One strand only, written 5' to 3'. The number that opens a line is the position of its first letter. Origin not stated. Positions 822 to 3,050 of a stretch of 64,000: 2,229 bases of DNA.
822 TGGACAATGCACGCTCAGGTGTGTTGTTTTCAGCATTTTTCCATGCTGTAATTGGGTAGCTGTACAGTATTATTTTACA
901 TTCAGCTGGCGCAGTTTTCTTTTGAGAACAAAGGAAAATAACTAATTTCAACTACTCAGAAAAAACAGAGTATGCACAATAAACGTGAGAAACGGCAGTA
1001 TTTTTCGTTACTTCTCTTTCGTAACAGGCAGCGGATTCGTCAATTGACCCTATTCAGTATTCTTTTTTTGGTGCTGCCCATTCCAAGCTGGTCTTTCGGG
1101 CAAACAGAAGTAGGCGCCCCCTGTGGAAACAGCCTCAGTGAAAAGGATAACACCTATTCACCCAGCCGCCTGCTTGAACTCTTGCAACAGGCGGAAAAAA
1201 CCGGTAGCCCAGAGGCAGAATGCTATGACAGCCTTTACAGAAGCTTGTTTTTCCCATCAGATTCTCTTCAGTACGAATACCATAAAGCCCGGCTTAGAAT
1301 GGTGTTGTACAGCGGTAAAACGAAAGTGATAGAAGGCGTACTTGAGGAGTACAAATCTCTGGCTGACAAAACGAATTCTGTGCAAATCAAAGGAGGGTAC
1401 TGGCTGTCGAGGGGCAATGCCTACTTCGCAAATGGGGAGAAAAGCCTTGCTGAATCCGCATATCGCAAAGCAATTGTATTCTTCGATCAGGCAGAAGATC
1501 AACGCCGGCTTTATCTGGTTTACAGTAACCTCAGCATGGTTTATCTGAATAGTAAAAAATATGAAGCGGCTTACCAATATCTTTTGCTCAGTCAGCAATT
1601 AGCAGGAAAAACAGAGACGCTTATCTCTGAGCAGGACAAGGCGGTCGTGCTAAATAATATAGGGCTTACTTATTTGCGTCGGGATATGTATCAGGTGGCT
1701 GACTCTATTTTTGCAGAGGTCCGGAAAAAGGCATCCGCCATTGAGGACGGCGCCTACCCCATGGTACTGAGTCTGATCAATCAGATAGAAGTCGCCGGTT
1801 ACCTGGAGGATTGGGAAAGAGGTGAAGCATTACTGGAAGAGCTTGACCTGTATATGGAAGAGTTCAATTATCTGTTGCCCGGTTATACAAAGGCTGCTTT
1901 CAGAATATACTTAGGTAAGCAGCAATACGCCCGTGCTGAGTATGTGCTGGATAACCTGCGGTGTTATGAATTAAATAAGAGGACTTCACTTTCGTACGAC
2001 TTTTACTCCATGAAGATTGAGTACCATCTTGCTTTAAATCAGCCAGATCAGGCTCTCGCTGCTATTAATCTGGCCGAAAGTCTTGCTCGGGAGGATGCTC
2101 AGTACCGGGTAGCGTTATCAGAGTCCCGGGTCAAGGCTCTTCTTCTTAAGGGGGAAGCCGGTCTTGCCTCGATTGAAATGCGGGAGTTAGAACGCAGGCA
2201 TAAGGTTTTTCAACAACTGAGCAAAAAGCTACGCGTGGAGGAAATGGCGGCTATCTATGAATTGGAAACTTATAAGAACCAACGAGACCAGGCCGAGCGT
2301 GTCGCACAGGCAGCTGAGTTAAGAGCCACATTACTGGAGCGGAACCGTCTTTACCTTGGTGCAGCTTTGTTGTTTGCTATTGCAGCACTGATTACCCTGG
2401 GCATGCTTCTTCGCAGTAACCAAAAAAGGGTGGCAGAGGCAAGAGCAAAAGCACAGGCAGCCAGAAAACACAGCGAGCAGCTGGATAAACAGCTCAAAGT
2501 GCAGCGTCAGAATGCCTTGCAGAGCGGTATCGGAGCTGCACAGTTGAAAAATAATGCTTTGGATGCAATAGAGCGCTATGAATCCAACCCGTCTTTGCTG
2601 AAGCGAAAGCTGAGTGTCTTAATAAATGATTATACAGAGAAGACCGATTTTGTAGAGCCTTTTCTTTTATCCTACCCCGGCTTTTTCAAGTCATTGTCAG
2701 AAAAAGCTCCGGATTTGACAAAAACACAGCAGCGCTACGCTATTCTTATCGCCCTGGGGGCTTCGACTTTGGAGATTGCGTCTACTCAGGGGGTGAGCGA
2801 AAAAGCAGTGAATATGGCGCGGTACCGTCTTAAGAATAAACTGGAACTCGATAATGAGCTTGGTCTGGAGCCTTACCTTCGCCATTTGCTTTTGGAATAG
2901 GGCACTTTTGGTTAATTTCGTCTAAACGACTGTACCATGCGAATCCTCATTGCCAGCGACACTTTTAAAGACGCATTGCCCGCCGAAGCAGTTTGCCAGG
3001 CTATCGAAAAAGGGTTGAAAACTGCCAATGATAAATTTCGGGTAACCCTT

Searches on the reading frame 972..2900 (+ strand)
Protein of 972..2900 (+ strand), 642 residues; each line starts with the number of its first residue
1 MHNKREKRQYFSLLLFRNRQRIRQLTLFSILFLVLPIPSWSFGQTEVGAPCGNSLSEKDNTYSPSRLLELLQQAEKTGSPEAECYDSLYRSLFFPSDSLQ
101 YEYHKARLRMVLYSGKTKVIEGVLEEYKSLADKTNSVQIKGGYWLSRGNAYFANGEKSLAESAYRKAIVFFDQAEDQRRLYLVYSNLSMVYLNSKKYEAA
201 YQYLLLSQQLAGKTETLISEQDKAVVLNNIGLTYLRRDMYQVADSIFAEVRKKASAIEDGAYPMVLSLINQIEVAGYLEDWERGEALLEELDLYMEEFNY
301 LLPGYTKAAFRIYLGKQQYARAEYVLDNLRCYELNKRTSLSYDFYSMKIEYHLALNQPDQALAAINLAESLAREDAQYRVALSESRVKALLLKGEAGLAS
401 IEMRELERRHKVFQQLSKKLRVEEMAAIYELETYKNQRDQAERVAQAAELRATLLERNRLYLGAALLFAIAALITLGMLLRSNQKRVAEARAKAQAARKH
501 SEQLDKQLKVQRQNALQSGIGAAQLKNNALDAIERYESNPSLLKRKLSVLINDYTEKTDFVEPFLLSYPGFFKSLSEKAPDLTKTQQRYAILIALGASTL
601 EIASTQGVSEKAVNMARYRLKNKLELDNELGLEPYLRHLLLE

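Call 73: find_encoding_contigs(protein=window:972-2900:+, flank=10000, max_places=4)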
Protein window:972-2900:+ (642 aa): 4 contigs read that carry it; 2 places shown.
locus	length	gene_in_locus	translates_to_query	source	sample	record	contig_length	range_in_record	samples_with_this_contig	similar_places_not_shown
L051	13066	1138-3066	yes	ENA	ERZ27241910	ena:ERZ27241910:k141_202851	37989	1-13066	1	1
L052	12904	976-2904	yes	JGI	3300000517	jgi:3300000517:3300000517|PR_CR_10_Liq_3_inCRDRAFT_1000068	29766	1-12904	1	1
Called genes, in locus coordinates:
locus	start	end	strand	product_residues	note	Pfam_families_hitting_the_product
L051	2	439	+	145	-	?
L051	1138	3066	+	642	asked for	-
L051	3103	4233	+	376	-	PF02595:Gly_kinase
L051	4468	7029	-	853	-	PF00801:PKD, PF18911:PKD_4, PF00801:PKD, PF18911:PKD_4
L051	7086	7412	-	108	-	PF00111:Fer2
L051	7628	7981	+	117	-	PF01245:Ribosomal_L19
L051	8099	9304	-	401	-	-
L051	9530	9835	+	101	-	PF02482:Ribosomal_S30AE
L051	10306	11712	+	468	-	PF00753:Lactamase_B, PF00581:Rhodanese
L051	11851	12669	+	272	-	PF04116:FA_hydroxylase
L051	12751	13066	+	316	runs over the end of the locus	PF00248:Aldo_ket_red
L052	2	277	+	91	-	?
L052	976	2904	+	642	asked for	-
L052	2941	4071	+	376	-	PF02595:Gly_kinase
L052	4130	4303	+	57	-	-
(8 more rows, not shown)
